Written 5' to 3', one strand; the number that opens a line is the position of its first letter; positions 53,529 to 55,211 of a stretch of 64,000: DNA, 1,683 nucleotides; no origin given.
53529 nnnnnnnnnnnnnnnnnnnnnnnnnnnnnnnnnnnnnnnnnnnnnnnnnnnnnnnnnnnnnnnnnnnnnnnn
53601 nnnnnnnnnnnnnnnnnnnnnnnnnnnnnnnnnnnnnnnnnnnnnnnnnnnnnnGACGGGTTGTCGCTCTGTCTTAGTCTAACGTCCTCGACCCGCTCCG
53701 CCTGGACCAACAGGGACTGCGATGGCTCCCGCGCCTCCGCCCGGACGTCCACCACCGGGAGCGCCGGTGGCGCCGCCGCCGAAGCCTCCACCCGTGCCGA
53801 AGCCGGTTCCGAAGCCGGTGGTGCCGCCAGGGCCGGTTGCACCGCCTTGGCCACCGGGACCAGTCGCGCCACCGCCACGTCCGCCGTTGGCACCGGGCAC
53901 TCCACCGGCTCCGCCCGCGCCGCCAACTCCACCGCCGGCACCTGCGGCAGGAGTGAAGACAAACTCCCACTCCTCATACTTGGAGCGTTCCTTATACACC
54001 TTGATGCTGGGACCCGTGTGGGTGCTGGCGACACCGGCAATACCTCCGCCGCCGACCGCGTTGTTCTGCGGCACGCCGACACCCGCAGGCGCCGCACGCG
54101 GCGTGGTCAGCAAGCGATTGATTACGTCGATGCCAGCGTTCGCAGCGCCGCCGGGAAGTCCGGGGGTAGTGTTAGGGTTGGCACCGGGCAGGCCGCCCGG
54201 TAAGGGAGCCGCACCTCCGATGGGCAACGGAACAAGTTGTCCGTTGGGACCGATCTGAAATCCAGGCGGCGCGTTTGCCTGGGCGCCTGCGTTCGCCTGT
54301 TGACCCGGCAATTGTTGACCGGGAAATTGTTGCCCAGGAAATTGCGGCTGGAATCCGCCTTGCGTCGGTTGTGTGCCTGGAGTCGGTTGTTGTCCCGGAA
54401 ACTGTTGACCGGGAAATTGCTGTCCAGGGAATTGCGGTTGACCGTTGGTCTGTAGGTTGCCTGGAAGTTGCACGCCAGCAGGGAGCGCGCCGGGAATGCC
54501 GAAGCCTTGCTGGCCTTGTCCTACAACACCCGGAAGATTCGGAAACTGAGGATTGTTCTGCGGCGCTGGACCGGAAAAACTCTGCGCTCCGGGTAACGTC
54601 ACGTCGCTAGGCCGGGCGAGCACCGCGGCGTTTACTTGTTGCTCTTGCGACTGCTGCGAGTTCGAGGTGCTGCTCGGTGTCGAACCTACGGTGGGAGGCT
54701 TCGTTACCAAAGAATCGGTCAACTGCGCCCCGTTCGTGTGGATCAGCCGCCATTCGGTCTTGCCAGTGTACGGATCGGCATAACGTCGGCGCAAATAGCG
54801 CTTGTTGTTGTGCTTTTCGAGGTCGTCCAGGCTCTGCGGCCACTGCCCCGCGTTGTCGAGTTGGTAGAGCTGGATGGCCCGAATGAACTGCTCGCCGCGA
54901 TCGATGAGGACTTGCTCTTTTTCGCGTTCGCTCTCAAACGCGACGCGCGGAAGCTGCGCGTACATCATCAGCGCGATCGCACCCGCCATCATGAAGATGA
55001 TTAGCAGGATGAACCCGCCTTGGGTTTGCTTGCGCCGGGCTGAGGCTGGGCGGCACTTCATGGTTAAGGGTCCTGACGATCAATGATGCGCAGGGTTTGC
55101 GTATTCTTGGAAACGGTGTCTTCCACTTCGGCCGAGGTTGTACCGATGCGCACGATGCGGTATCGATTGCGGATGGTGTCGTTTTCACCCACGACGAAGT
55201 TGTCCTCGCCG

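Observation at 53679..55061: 460-aa pseudopilin-like protein with QQFPG repeats and a Gly-rich tail occupying the slot where a secretin is expected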

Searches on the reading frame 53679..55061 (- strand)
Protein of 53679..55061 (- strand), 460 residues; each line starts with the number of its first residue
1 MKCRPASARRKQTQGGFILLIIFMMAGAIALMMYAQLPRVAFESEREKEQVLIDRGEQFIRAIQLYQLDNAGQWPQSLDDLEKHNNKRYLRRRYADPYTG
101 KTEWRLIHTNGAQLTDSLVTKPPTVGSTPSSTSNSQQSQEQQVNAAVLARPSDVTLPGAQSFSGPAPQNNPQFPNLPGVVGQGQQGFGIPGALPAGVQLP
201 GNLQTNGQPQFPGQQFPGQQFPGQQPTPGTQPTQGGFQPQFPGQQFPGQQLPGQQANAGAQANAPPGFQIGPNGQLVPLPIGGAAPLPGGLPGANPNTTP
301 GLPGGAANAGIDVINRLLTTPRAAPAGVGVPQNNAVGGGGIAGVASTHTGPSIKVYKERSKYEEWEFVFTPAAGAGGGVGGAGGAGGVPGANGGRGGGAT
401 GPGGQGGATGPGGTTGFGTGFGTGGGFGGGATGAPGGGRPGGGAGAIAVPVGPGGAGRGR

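Call 3: search_protein_families(library=pfam, proteins=[window:53679-55061:-], max_evalue=0.01)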
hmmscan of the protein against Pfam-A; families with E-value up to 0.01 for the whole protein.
window:53679-55061:- (460 aa): 0 families

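Call 4: search_protein_families(library=ncbifam, proteins=[window:53679-55061:-], max_evalue=0.01)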
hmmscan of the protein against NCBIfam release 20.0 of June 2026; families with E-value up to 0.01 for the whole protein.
window:53679-55061:- (460 aa): 0 families

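Call 6: find_homologous_proteins(query=window:53682-55061:-, max_evalue=0.001)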
Query window:53682-55061:- (460 aa): 334 proteins with E <= 0.001 among 8000 candidates; the best 120 are listed.
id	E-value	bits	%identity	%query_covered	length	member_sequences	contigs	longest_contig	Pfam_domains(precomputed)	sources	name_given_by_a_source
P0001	3.2e-294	994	100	100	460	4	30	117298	-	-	-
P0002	5.6e-198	677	77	81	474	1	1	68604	-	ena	-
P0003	2.3e-196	671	74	80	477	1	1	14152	-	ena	-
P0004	2.4e-187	642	79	81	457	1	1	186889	-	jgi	jgi:hypothetical protein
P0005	1.3e-183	629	76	81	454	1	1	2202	-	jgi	-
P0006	2.0e-183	629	77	81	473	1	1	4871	-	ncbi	-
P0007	2.4e-181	622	77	81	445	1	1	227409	-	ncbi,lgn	ncbi:MAG: hypothetical protein ABIR70_06920 [Bryobacteraceae bacterium]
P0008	1.3e-178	613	72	81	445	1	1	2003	-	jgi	jgi:hypothetical protein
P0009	2.1e-176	606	76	81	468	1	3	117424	-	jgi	jgi:type II secretory pathway pseudopilin PulG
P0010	1.3e-173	596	75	81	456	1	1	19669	-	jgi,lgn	jgi:hypothetical protein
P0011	1.0e-172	593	71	81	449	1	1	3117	-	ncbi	-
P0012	1.8e-170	586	74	46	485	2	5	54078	-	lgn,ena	-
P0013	1.2e-163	563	69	81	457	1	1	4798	-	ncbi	-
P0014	2.1e-152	526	67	80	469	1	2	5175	-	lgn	-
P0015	8.0e-144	498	59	81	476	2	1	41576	-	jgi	jgi:type II secretory pathway pseudopilin PulG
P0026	6.6e-93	330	67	15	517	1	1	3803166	-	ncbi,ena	-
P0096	3.0e-65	239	43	88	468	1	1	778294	-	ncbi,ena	-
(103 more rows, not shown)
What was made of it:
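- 53679..55061 (-): Target CDS, 460 aa: pseudopilin-derived protein with a disordered extension. It is the last gene of the operon. 334 or more homologues (call 6).
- Checked: 334 or more homologues of 400-540 aa share the same layout (call 6).
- JGI names several members 'PulG' (call 6).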

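Call 11: find_encoding_contigs(protein=P0026, flank=10000, max_places=2)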
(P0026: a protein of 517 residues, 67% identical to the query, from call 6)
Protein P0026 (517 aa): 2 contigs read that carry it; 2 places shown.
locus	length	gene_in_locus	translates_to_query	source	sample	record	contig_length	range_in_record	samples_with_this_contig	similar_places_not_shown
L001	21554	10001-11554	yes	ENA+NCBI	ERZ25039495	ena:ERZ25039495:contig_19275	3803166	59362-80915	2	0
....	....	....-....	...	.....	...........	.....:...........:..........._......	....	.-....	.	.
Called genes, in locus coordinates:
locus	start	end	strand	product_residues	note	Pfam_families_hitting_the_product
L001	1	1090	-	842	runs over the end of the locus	-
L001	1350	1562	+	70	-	PF12728:HTH_17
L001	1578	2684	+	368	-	PF00589:Phage_integrase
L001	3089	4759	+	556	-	-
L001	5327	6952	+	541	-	PF05157:MshEN, PF00437:T2SSE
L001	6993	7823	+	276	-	-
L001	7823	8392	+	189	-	-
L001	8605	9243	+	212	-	-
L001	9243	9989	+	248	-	-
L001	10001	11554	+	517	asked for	-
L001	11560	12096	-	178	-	PF13302:Acetyltransf_3, PF13420:Acetyltransf_4 (faint), PF00583:Acetyltransf_1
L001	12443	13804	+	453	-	PF00072:Response_reg, PF00158:Sigma54_activat, PF14532:Sigma54_activ_2, PF00004:AAA (weak), PF07728:AAA_5, PF25601:AAA_lid_14, PF02954:HTH_8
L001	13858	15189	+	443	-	PF13188:PAS_8 (faint), PF02518:HATPase_c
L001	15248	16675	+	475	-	PF01833:TIG (weak)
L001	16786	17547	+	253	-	PF00483:NTP_transferase, PF12804:NTP_transf_3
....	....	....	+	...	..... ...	-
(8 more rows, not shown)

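Call 12: find_encoding_contigs(protein=P0096, flank=10000, max_places=2)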
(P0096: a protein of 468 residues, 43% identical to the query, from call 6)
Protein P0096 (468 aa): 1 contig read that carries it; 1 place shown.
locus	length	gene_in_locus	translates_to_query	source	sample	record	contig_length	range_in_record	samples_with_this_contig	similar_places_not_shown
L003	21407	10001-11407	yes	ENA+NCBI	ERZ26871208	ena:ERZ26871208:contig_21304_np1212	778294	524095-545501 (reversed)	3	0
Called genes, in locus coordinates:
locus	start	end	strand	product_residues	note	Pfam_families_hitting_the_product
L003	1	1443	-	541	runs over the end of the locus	PF02652:Lactate_perm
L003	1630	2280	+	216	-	PF09997:DUF2238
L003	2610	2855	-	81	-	-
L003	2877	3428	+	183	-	PF00578:AhpC-TSA (weak), PF08534:Redoxin (weak), PF00255:GSHPx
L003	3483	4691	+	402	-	PF00482:T2SSF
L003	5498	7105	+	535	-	PF05157:MshEN, PF00437:T2SSE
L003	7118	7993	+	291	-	-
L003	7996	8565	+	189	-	-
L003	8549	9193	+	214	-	-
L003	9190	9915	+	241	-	-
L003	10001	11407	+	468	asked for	-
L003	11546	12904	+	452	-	PF00072:Response_reg, PF00158:Sigma54_activat, PF14532:Sigma54_activ_2, PF07728:AAA_5, PF25601:AAA_lid_14, PF02954:HTH_8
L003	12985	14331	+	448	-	PF02518:HATPase_c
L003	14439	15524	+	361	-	-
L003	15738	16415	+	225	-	PF04542:Sigma70_r2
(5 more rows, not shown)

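Call 21: find_encoding_contigs(protein=P0001, flank=10000, max_places=3)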
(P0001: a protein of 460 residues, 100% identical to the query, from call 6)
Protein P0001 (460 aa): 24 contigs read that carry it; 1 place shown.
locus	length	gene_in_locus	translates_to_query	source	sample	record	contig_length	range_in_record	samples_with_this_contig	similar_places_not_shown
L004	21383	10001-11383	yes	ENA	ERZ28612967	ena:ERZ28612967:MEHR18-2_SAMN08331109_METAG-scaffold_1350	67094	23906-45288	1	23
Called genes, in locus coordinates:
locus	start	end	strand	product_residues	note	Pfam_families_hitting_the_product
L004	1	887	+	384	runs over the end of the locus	PF02771:Acyl-CoA_dh_N, PF02770:Acyl-CoA_dh_M, PF00441:Acyl-CoA_dh_1, PF22924:ACOX_C_alpha1 (faint), PF08028:Acyl-CoA_dh_2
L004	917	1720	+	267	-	PF17131:TP_0789-like (faint)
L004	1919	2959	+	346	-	PF02518:HATPase_c, PF00072:Response_reg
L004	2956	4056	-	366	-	PF19425:Csd3_N2, PF01551:Peptidase_M23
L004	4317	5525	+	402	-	PF28597:T2SSF_N (weak), PF00482:T2SSF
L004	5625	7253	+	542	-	PF05157:MshEN, PF00437:T2SSE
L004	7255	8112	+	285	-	-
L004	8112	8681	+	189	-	-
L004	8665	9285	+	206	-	-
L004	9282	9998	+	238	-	-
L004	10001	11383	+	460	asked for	-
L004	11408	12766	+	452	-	PF00072:Response_reg, PF00158:Sigma54_activat, PF14532:Sigma54_activ_2, PF07728:AAA_5, PF25601:AAA_lid_14, PF02954:HTH_8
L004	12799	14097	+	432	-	PF00672:HAMP (faint), PF02518:HATPase_c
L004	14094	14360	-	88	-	-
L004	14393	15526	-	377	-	PF03320:FBPase_glpX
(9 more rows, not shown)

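Call 24: predict_structure(alignment_id=A2)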
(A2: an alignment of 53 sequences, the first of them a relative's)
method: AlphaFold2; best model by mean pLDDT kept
length: 460 residues; sequences in the alignment: 53
mean_pLDDT: 50.2   pTM: 0.33
mean pLDDT of the five models: 50.2, 49.8, 49.5, 48.4, 44.6
residues with pLDDT >= 90: 11; 70-90: 78; 50-70: 82; < 50: 289
segments of 3 or more residues with pLDDT < 50: 117-238, 240-261, 283-308, 320-338, 353-363, 372-425, 427-460
pLDDT, mean of each block of 10 residues (from residue 1): 54 76 93 74 72 80 84 80 67 69 71 47 33 31 38 38 35 37 35 38 35 40 42 40 40 39 75 81 41 37 41 63 39 43 64 44 53 34 30 34 39 41 44 40 38 38
secondary structure, 60 per line:
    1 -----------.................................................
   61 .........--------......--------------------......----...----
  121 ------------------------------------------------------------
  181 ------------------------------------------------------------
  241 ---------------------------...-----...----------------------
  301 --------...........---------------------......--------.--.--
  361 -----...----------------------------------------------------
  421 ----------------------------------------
elements in order: H12-69 H78-83 E104-109 E114-116 E268-270 E276-278 H309-319 E341-346 E366-368
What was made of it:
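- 54225..54272 (-): Conserved motif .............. inside the linker, residues ~264-279, predicted as a beta-hairpin. AF2 strands 268-270 and 276-278 with pLDDT 75-81 (call 24).
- On Secretin (PF00263): Most of the chain is predicted to be disordered (call 24).
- Closest known: PilQ/GspD secretin. Different: The protein is largely disordered (call 24).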

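Call 27: fold_search(model_id=the predicted structure, library=pdb)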
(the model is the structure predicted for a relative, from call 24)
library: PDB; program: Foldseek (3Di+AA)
matches with E <= 10: 1; with E <= 0.001: 0
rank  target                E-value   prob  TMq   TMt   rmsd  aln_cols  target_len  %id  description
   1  3ssb_I                9.8e+00  0.12  0.05  0.51   3.4        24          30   17  Structure of Insect Metalloproteinase Inhibitor in Complex with Thermolysin (released 2011-09-07)
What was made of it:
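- Tried and rejected: The full-length AF2 model has mean pLDDT 50, and Foldseek against the PDB found nothing (calls 24, 27).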

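Call 30: search_protein_representatives(alignment_id=A2)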
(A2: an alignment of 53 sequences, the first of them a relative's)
Query: 53 sequences, 460 profile positions. Proteins with E-value up to 0.001 (for the whole library): 5355; up to 1e-10: 3011; up to 1e-30: 919. The best 150 are listed.
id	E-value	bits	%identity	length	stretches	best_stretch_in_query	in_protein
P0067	3.6e-163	561.0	-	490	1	6-454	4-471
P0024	7.3e-152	523.7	-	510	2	9-278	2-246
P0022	1.6e-151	522.6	-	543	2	9-284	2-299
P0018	1.3e-150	519.5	-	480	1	2-440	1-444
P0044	8.4e-141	487.2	-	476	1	5-451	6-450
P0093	1.6e-135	469.9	-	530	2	8-277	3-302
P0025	3.9e-135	468.6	-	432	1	5-406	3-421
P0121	1.2e-133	463.6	-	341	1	5-320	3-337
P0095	3.8e-130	452.1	-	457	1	8-446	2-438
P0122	7.5e-129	447.8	-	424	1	12-425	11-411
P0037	5.3e-125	435.2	-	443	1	5-419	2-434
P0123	8.8e-124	431.1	-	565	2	10-271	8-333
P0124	1.4e-122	427.2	-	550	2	12-325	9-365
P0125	3.3e-122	426.0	-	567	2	10-290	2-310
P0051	8.3e-121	421.3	-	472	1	11-432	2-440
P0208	1.6e-89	318.2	-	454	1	10-423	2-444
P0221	5.8e-88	313.1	-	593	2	8-317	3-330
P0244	4.3e-85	303.6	-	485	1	7-455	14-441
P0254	2.8e-84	300.9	-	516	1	7-422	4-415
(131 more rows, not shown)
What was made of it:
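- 53679..55061 (-): 919 cluster representatives at E<=1e-30 (call 30).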

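Call 56: find_encoding_contigs(protein=P0221, flank=10000, max_places=2)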
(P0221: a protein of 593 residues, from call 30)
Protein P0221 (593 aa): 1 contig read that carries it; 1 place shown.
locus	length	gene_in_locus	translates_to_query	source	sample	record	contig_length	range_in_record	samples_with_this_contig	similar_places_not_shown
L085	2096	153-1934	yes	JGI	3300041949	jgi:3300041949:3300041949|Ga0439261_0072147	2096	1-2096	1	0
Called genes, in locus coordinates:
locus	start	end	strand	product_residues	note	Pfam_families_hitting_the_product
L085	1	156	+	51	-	?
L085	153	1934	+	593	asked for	-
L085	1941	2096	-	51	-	?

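Call 57: find_encoding_contigs(protein=P0254, flank=10000, max_places=2)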
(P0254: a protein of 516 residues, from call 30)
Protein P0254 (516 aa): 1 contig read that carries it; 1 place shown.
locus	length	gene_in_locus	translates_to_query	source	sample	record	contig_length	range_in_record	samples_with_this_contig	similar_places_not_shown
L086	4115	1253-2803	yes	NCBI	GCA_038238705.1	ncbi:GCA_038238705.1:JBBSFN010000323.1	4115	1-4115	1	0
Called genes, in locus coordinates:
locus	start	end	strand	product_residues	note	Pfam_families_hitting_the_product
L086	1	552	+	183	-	?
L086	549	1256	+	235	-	-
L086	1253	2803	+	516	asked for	-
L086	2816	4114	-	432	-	?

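Call 62: find_encoding_contigs(protein=P0244, flank=10000, max_places=1)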
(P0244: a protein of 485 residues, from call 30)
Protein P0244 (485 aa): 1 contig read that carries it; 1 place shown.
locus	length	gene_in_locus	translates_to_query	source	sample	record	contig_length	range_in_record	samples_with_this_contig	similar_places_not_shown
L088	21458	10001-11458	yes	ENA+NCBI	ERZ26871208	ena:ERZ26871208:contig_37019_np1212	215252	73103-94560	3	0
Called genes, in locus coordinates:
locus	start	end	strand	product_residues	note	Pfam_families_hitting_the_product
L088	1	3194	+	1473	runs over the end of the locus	PF22076:Cep192_D6 (faint)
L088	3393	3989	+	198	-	PF03548:LolA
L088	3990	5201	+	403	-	PF00482:T2SSF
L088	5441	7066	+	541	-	PF05157:MshEN, PF00437:T2SSE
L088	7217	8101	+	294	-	-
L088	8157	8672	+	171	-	-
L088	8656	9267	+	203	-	PF04350:PilO (weak), PF10741:T2SSM_b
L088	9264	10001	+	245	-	-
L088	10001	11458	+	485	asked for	-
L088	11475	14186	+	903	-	PF04185:Phosphoesterase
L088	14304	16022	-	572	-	PF12708:Pect-lyase_RHGA_epim, PF00295:Glyco_hydro_28 (weak), PF13229:Beta_helix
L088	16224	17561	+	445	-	PF00089:Trypsin, PF13365:Trypsin_2, PF00595:PDZ, PF13180:PDZ_2, PF17820:PDZ_6, PF00595:PDZ, PF13180:PDZ_2, PF17820:PDZ_6, +1 more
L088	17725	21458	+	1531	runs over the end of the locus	PF00395:SLH (faint)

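Call 63: find_encoding_contigs(protein=P0208, flank=10000, max_places=1)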
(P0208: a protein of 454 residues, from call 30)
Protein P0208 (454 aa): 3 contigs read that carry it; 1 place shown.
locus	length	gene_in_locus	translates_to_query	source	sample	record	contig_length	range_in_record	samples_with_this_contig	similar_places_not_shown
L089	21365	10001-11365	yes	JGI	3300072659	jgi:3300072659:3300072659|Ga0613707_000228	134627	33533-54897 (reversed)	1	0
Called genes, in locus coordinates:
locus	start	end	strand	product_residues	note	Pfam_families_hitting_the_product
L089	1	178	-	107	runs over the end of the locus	PF04325:DUF465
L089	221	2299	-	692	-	PF13439:Glyco_transf_4 (weak), PF13692:Glyco_trans_1_4, PF00534:Glycos_transf_1 (weak), PF13524:Glyco_trans_1_2, PF00583:Acetyltransf_1, PF13673:Acetyltransf_10, PF08445:FR47 (weak), PF13508:Acetyltransf_7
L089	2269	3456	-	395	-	PF07690:MFS_1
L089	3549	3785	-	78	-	PF01649:Ribosomal_S20p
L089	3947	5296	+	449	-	PF01554:MatE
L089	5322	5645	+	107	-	PF18993:Rv0078B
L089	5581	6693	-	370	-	PF05222:AlaDh_PNT_N, PF01262:AlaDh_PNT_C, PF07992:Pyr_redox_2 (weak), PF01488:Shikimate_DH (weak), PF02826:2-Hacid_dh_C, PF00070:Pyr_redox (weak), PF03807:F420_oxidored (weak)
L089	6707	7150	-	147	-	PF08823:PG_binding_2 (weak), PF01471:PG_binding_1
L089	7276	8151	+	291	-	-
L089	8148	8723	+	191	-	-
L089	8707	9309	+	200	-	PF04350:PilO (weak)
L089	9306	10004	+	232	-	-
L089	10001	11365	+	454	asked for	-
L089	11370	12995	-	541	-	PF07690:MFS_1, PF00083:Sugar_tr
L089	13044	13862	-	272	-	PF04542:Sigma70_r2, PF04539:Sigma70_r3, PF08281:Sigma70_r4_2, PF04545:Sigma70_r4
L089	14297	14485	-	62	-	-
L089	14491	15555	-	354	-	PF13103:TonB_2, PF03544:TonB_C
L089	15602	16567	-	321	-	PF01408:GFO_IDH_MocA, PF22725:GFO_IDH_MocA_C3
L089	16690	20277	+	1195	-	PF07494:Reg_prop (faint), PF07495:Y_Y_Y, PF00512:HisKA, PF02518:HATPase_c, PF00072:Response_reg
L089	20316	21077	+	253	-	-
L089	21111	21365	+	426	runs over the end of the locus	PF00275:EPSP_synthase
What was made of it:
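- Divergent members keep pilM-N-O-X-target (calls 62, 63).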

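Call 77: search_protein_families(library=pfam, alignment_id=A2, max_evalue=1)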
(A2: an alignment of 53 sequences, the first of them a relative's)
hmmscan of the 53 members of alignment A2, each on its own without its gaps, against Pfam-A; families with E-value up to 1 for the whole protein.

A. member 1, P0001 (460 aa): 0 families

B. families by the number of members that match (of 53 scanned): 4 families
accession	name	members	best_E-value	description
PF20814.2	CAA3_Cox_suIV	3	0.18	CAA3-type cytochrome c oxidase subunit IV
PF16118.10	DUF4834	3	0.42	Domain of unknown function (DUF4834)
PF11992.13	TgpA_N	1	0.19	TgpA N-terminal domain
PF21633.3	MOV-10_Ig-like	1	0.21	Helicase MOV-10, Ig-like domain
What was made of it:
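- On Secretin (PF00263): No Pfam hit (calls 3, 77).
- Tried and rejected: Pfam on 53 family members gave only noise (call 77).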
